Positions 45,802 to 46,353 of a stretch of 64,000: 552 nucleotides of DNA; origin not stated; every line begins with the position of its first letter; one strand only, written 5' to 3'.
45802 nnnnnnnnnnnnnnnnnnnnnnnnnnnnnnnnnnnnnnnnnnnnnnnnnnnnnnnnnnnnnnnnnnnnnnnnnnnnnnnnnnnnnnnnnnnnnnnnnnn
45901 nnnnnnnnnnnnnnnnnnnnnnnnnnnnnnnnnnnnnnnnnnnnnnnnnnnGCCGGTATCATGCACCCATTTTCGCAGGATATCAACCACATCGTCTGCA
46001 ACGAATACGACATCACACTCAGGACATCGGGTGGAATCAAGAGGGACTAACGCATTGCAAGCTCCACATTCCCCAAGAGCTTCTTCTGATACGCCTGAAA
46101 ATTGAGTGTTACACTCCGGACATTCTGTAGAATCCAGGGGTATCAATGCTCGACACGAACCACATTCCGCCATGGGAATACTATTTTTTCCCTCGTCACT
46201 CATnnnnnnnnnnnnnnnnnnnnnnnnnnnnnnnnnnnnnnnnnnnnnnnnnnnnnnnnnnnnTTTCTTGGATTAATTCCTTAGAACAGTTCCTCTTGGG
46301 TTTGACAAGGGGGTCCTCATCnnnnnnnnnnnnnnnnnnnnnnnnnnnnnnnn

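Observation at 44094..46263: Two-gene zinc-ribbon / EF-hand acidic membrane module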

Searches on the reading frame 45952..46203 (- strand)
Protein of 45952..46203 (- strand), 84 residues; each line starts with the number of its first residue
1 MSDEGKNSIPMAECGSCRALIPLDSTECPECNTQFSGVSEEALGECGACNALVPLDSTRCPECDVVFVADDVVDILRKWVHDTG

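Call 16: search_protein_families(library=pfam, proteins=[window:45952-46203:-], max_evalue=10)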
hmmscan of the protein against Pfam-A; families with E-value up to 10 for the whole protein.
seq(84 aa): 34 families (the best 25 are shown)
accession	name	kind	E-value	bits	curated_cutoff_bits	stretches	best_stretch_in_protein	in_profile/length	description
PF12773.13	DZR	-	4.2e-06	27.3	27.3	1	14-63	1-44/45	Double zinc ribbon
PF10571.15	UPF0547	-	0.00016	22.2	29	2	13-31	2-20/26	Uncharacterised protein family UPF0547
PF13719.11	Zn_ribbon_5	-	0.00046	20.3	29.3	2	58-80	3-26/37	zinc-ribbon domain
PF17032.10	Zn_ribbon_15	-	0.00053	21.2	28.9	1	9-63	35-72/73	zinc-ribbon family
PF13717.11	Zn_ribbon_4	-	0.012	16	30.3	1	26-36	3-13/36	zinc-ribbon domain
PF10005.14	Zn_ribbon_DZR_6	-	0.019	16.1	23.4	2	13-36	3-26/93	zinc-ribbon domain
PF25207.1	DUF7837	-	0.02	15.3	27.8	1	40-54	2-16/47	Domain of unknown function (DUF7837)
PF18912.6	DZR_2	-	0.03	14.6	27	2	27-64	9-43/56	Double zinc ribbon domain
PF13240.11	Zn_Ribbon_1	-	0.04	14.2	25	2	14-33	2-21/23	zinc-ribbon domain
PF23455.1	DUF7129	-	0.043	14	30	3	11-35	11-37/45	Domain of unknown function (DUF7129)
PF18112.7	Zn-C2H2_12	-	0.074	13.9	23.2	1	27-39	2-14/27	Autophagy receptor zinc finger-C2H2 domain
PF22910.1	EDR4-like_1st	-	0.084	13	27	1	28-51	7-30/34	Enhanced disease resistance 4-like, N-terminal domain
PF06093.19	Spt4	-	0.15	12.6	25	1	46-72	4-33/77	Spt4/RpoE2 zinc finger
PF13878.12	zf-C2H2_3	-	0.17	12.2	27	1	57-75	13-31/40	zinc-finger of acetyl-transferase ESCO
PF14369.11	Zn_ribbon_19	-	0.19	12.4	30.8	2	18-35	13-31/35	zinc-ribbon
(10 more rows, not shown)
